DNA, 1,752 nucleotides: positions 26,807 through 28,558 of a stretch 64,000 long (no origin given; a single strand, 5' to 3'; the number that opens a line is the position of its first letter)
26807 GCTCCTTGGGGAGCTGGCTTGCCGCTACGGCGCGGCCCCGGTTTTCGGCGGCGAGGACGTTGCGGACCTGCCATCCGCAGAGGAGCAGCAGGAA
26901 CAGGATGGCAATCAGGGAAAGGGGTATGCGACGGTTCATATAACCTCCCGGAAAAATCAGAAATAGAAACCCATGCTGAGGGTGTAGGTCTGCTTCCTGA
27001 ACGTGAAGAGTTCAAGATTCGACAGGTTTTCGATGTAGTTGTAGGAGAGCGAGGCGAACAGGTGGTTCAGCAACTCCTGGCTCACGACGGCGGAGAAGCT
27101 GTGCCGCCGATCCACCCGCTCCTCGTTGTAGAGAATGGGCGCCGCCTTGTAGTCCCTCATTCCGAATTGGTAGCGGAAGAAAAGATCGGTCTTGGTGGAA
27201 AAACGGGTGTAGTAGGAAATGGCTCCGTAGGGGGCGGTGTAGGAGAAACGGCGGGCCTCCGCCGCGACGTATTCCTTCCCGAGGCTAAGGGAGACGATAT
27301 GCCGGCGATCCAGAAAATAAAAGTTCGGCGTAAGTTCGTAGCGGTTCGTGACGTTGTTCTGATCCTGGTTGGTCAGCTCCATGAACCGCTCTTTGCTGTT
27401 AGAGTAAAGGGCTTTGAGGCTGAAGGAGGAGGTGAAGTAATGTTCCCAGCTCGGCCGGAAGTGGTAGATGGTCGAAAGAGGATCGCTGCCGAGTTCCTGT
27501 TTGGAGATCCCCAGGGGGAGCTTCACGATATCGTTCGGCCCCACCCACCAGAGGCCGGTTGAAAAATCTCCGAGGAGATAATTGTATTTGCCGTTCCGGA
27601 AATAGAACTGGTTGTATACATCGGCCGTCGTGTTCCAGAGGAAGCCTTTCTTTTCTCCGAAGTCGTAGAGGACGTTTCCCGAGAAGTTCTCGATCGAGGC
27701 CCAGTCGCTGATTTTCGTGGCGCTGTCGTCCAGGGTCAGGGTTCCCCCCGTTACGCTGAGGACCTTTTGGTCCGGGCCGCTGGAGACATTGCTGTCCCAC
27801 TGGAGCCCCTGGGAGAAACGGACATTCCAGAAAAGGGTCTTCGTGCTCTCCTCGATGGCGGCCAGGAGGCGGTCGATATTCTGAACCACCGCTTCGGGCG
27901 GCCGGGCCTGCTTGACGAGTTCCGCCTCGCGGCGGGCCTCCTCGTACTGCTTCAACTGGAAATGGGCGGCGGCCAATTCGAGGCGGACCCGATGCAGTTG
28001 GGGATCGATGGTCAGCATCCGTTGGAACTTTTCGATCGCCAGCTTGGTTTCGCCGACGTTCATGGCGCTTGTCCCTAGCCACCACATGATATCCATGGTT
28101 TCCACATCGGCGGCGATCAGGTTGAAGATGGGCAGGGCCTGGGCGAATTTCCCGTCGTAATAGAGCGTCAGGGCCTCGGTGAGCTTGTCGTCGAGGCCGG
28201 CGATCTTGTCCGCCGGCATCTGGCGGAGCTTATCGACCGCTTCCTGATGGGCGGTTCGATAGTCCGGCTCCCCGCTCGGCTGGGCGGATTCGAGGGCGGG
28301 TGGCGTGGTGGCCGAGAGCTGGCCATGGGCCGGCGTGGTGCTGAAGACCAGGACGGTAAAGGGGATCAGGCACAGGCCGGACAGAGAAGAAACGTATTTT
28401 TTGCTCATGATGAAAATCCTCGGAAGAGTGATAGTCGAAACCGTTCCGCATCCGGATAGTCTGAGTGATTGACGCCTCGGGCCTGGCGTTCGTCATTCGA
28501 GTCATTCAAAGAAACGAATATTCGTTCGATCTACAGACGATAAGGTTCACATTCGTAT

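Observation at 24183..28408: Slam/DUF560-like outer-membrane translocon paired with a FecR-domain, bilobed TbpB-like cargo: a candidate type 11 secretion pair with an undescribed cargo architecture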

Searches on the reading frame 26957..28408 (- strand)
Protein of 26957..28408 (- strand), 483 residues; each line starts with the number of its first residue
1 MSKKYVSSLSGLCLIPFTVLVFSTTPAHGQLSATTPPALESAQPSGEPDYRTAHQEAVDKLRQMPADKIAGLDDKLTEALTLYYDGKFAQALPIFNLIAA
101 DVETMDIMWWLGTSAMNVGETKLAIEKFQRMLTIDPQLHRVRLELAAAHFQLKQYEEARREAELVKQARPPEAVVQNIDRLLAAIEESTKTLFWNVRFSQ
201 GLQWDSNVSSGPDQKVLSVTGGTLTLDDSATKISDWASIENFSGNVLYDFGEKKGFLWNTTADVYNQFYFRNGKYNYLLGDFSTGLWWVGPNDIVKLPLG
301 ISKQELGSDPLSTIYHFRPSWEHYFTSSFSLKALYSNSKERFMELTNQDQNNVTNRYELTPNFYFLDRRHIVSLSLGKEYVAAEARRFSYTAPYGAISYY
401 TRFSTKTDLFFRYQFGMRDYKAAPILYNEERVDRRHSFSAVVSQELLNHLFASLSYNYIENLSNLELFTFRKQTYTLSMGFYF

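Call 5: search_protein_families(library=pfam, proteins=[window:26957-28408:-], max_evalue=1)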
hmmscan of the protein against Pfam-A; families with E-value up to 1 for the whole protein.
window:26957-28408:- (483 aa): 17 families
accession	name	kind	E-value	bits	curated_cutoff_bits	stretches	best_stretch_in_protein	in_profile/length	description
PF24575.1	TPR_Slam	-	6.3e-09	36.7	35.2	1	91-160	34-102/104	Surface lipoprotein assembly modifier, N-terminal TPR repeats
PF13432.12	TPR_16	-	6.6e-09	36.5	32.7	1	76-137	1-63/65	Tetratricopeptide repeat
PF04575.19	SlipAM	-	4.8e-08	33.3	22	1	194-483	1-288/288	Surface lipoprotein assembly modifier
PF07719.23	TPR_2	-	6.1e-08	32.6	27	2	108-137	4-33/34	Tetratricopeptide repeat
PF14559.12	TPR_19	-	9.8e-07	29.5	25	1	119-176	5-62/68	Tetratricopeptide repeat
PF00515.34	TPR_1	-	7.2e-05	22.9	27.8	0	144-158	6-20/34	Tetratricopeptide repeat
PF11059.14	DUF2860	-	0.00013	21.7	22.9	1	316-481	123-293/294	Protein of unknown function (DUF2860)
PF12895.13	ANAPC3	-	0.00044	20.9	27.2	1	91-159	8-76/82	Anaphase-promoting complex, cyclosome, subunit 3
PF13428.12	TPR_14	-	0.002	19.1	23.5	1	109-147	5-43/44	Tetratricopeptide repeat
PF13371.12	TPR_9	-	0.003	18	35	1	115-165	5-55/73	Tetratricopeptide repeat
PF23914.1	TPR_CcmH_CycH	-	0.014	15.7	42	1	109-168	53-113/158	Cytochrome c-type biogenesis protein H TPR domain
PF13174.12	TPR_6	-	0.018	16.1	26.3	0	107-136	2-31/33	Tetratricopeptide repeat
PF16918.11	PknG_TPR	-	0.028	13.6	27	1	61-157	83-180/340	Protein kinase G tetratricopeptide repeat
PF13181.12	TPR_8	-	0.034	14.7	25.7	0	140-164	2-26/34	Tetratricopeptide repeat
PF13414.12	TPR_11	-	0.11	12.7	26.8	1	119-152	8-41/42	TPR repeat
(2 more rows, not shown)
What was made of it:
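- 27842..28258 (-): Periplasmic TPR domain of the Slam homolog (aa 51-189). Call 5 gives the TPR_Slam, TPR_16, TPR_2 and TPR_19 matches.
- Pfam TPR_Slam and SlipAM are above cut-off (call 5). SlipAM and TPR_Slam are above cut-off (call 5).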

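Call 6: search_protein_families(library=ncbifam, proteins=[window:26957-28408:-], max_evalue=1)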
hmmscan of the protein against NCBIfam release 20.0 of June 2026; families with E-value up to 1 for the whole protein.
window:26957-28408:- (483 aa): 7 families
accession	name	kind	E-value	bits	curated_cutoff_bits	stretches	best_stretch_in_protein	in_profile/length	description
TIGR02552.1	LcrH_SycD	equivalog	1.2e-09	38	104.8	1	75-166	21-113/136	SycD/LcrH family type III secretion system chaperone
NF040959.1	MamA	equivalog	3.9e-07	29.7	200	1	85-173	50-139/204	magnetosome protein MamA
TIGR02917.1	PEP_TPR_lipo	equivalog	0.0001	20.3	312.2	1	70-176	157-264/899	XrtA/PEP-CTERM system TPR-repeat protein PrsT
TIGR02521.1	type_IV_pilW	equivalog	0.00024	20.7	154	1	111-170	141-200/234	type IV pilus biogenesis/stability protein PilW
TIGR03302.1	OM_YfiO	subfamily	0.0052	16.3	81.4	1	112-163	40-94/239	outer membrane protein assembly factor BamD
TIGR02795.1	tol_pal_ybgF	equivalog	0.029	15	90.1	1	83-165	13-102/119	tol-pal system protein YbgF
NF011721.1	PRK15174.1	equivalog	0.055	11.7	1200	1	108-171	287-348/656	Vi polysaccharide transport protein VexE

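Call 21: find_homologous_proteins(query=window:26957-28408:-, max_evalue=0.001)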
Query window:26957-28408:- (483 aa): 199 proteins with E <= 0.001 among 8000 candidates; the best 120 are listed.
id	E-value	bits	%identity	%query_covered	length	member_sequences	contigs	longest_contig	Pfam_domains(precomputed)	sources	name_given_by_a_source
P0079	0.0e+0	1101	100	100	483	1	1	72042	PF14559.13,PF24575.2,PF04575.20,PF13432.13,PF07719.24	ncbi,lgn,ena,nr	ncbi:MAG: tetratricopeptide repeat protein [Deltaproteobacteria bacterium]|nr:tetratricopeptide repe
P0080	8.4e-281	950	84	100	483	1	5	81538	PF14559.13,PF24575.2,PF04575.20,PF00515.35,PF13432.13,PF07719.24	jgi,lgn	jgi:tetratricopeptide (TPR) repeat protein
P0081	1.4e-262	889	79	100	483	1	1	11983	PF14559.13,PF24575.2,PF04575.20,PF13432.13,PF07719.24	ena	-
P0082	3.8e-245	832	73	100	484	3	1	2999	PF14559.13,PF24575.2,PF04575.20,PF07719.24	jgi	jgi:tetratricopeptide (TPR) repeat protein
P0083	1.1e-244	831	73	100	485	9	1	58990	PF14559.13,PF24575.2,PF04575.20,PF13432.13,PF07719.24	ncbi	-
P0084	9.4e-242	821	73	100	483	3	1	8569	PF14559.13,PF24575.2,PF04575.20,PF00515.35,PF13432.13,PF07719.24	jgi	jgi:tetratricopeptide (TPR) repeat protein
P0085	5.9e-240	815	73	99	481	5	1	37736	PF14559.13,PF24575.2,PF04575.20,PF13432.13,PF07719.24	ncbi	-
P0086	9.7e-239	811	75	95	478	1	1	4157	PF14559.13,PF24575.2,PF04575.20,PF13432.13,PF07719.24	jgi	jgi:tetratricopeptide (TPR) repeat protein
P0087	1.6e-234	797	71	100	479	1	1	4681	PF14559.13,PF24575.2,PF04575.20,PF13432.13,PF07719.24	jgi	jgi:tetratricopeptide (TPR) repeat protein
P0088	5.1e-228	776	67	100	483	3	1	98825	PF14559.13,PF24575.2,PF04575.20,PF12895.14,PF13432.13,PF07719.24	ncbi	-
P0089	2.0e-226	770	68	100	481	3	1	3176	PF14559.13,PF24575.2,PF04575.20,PF13432.13,PF07719.24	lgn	-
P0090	9.7e-226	768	69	97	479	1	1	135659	PF14559.13,PF24575.2,PF04575.20,PF13432.13,PF07719.24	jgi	-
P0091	8.4e-224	762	70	98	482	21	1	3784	PF14559.13,PF24575.2,PF04575.20,PF13432.13,PF07719.24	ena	-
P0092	3.6e-217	740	69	93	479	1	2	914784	PF14559.13,PF24575.2,PF04575.20,PF13432.13,PF07719.24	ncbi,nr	ncbi:MAG: hypothetical protein CSYNP_00658 [Syntrophus sp. SKADARSKE-3]|nr:hypothetical protein [Syn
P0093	4.3e-214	730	68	95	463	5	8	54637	PF14559.13,PF24575.2,PF04575.20,PF13432.13,PF07719.24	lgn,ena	-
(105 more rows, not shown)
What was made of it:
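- Checked: The Slam protein is 100% identical to a deposited protein from a 'Deltaproteobacteria bacterium' MAG (call 21).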

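Call 26: find_encoding_contigs(protein=P0079, flank=10000, max_places=3)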
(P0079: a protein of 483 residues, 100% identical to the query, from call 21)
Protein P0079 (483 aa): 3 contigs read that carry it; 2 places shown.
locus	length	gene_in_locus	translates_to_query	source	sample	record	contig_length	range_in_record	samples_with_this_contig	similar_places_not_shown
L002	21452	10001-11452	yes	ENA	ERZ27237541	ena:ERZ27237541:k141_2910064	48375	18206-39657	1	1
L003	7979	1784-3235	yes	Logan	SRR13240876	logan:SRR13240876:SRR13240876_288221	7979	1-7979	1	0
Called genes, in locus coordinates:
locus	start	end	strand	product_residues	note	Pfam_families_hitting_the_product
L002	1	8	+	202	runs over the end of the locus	PF01914:MarC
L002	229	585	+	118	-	PF00072:Response_reg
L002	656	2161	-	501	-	PF02321:OEP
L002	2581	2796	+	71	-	-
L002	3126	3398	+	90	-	PF12732:YtxH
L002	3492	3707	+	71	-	-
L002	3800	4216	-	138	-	-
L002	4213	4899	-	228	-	PF00326:Peptidase_S9 (faint), PF01738:DLH (weak), PF12146:Hydrolase_4 (faint), PF12697:Abhydrolase_6 (faint)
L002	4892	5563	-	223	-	PF00156:Pribosyltran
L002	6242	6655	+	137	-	-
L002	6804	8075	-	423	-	PF02683:DsbD_TM, PF00578:AhpC-TSA, PF08534:Redoxin, PF00085:Thioredoxin (weak), PF13098:Thioredoxin_2 (weak), PF13905:Thioredoxin_8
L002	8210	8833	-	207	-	PF00578:AhpC-TSA, PF08534:Redoxin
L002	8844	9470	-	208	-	PF00578:AhpC-TSA, PF08534:Redoxin (weak), PF13462:Thioredoxin_4 (faint), PF13905:Thioredoxin_8 (faint)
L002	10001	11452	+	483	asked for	PF07719:TPR_2 (faint), PF13432:TPR_16 (faint), PF24575:TPR_Slam, PF14559:TPR_19 (weak), PF04575:SlipAM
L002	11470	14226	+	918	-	-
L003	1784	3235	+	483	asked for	PF07719:TPR_2 (faint), PF13432:TPR_16 (faint), PF24575:TPR_Slam, PF14559:TPR_19 (weak), PF04575:SlipAM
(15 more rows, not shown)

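Call 30: find_related_loci(query=A1, collection=genome_contigs, flank=8000)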
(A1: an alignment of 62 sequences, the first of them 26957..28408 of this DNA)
Query A1 (483 aa) in genome_contigs; peptide patterns used: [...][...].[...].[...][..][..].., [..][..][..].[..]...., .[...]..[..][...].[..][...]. (x = any residue, [..] = any of these).
312 stretches matched a pattern; 133 encode a relative of the query (tblastn E <= 1e-3); the best 80 are kept; 79 distinct loci.
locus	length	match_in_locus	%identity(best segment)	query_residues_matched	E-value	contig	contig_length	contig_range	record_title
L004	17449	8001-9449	67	1-483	0e+0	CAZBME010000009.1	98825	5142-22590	MAG TPA_asm: uncultured Syntrophaceae bacterium isolate SRP302447_co2_781 genome assembly, contig: NODE_711_length_98825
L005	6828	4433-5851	70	12-483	0e+0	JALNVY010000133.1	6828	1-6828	MAG: Syntrophales bacterium isolate SO_2016_GW1 bin 25 scaffold21317_OW334_2016, whole genome shotgun sequence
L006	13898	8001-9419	69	12-483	0e+0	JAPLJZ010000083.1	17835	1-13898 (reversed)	MAG: Deltaproteobacteria bacterium isolate LacPavin_0419_WC70S_MAG_52_23 LacPavin_0419_WC70S_scaffold_335936, whole geno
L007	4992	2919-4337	69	12-483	0e+0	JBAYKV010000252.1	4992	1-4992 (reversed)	MAG: Syntrophales bacterium isolate SO_2016_GW1_88 scaffold32728_OW334_2016, whole genome shotgun sequence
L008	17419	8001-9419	69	12-483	0e+0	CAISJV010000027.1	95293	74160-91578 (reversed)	MAG: uncultured delta proteobacterium isolate AlinenLipids_bin-9048 genome assembly, contig: bin-9048:27/95, whole genom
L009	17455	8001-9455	73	1-483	0e+0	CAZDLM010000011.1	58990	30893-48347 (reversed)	MAG TPA_asm: uncultured Syntrophaceae bacterium isolate SRP263991_co1_532 genome assembly, contig: NODE_436_length_58990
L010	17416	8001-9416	73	8-483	0e+0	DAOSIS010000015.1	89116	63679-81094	MAG TPA_asm: Syntrophales bacterium isolate AMR_MDS_1695 NODE_283_length_89116_cov_8.694737, whole genome shotgun sequen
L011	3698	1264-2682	55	2-483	0e+0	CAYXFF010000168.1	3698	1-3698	MAG TPA_asm: uncultured Syntrophaceae bacterium isolate SRP178699_co1_457 genome assembly, contig: NODE_38949_length_369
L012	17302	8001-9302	56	51-483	7e-170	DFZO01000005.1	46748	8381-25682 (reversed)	MAG TPA_asm: Syntrophaceae bacterium UBA4054 UBA4054_contig_628, whole genome shotgun sequence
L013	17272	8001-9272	58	61-483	2e-169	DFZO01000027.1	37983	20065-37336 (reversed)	MAG TPA_asm: Syntrophaceae bacterium UBA4054 UBA4054_contig_5349, whole genome shotgun sequence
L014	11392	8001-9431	54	12-483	3e-168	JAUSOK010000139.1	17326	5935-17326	MAG: Syntrophales bacterium isolate E21_concoct.bin.66_sub E21_k141_79123, whole genome shotgun sequence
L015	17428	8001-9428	50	1-483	6e-167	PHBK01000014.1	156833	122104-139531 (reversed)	MAG: Deltaproteobacteria bacterium HGW-Deltaproteobacteria-12 bjp_ig2069_scaffold_216, whole genome shotgun sequence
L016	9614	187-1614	51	1-483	2e-165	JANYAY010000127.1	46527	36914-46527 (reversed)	MAG: Deltaproteobacteria bacterium isolate GL140_5_metabat_391 GL140_5_k141_97179, whole genome shotgun sequence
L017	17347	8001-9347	69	35-483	0e+0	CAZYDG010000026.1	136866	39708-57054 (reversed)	MAG TPA_asm: uncultured Syntrophaceae bacterium isolate SRP293105_co2_5 genome assembly, contig: k141_23198, whole genom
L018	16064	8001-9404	54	12-483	2e-159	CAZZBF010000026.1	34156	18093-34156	MAG TPA_asm: uncultured Syntrophales bacterium isolate binchicken_co405_343 genome assembly, contig: NODE_1722_length_34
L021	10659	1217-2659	49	1-483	9e-155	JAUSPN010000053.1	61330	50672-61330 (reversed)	MAG: Candidatus Desulfaltia sp. isolate E21_metabat.bin.72 E21_k141_19520, whole genome shotgun sequence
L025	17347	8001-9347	50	36-483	2e-152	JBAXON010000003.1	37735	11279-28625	MAG: Deltaproteobacteria bacterium isolate ELA506 MAG506_3, whole genome shotgun sequence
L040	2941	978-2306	47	41-483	2e-144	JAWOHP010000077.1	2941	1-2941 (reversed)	MAG: Desulfobacterales bacterium isolate CWP4-3.bin.202 k191_2701833, whole genome shotgun sequence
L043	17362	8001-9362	51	36-483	4e-152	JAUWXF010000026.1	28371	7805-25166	MAG: Desulfobacterales bacterium isolate CSMAG_2677 CSMAG_2677_k127_668900_length_28371_cov_955.0746, whole genome shotg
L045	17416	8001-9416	43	13-483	3e-133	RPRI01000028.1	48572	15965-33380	MAG: Desulfobacteraceae bacterium isolate metabat2.783 metabat2.783_Contig_985113, whole genome shotgun sequence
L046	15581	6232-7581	44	35-483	3e-132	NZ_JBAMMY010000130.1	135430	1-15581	Desulfobacterium sp. N47 k141_388, whole genome shotgun sequence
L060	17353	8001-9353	43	37-483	1e-112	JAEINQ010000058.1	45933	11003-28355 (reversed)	MAG: Desulfobacterales bacterium isolate MAG8 NODE_711_length_45933_cov_7.474921, whole genome shotgun sequence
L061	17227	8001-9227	43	75-483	3e-109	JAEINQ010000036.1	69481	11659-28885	MAG: Desulfobacterales bacterium isolate MAG8 NODE_391_length_69481_cov_6.874964, whole genome shotgun sequence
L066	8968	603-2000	43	18-483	2e-135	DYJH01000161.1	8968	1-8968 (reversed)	MAG TPA_asm: Desulfonema limicola isolate FI88_41_9 Afr_mines_FI88_2491_length_8968_cov_3_903848, whole genome shotgun s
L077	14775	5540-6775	34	74-483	9e-78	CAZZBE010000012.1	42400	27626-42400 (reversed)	MAG TPA_asm: uncultured Desulfobacteraceae bacterium isolate binchicken_co8_367 genome assembly, contig: NODE_917_length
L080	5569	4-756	46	232-483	8e-70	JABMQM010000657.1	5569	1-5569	MAG: Desulfobacteraceae bacterium isolate bin.469 k141_7081696, whole genome shotgun sequence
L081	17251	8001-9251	32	70-483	9e-70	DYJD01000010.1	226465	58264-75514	MAG TPA_asm: Desulfosudis oleivorans isolate FI88_2_51_70 Afr_mines_FI88_44_length_226465_cov_30_022720, whole genome sh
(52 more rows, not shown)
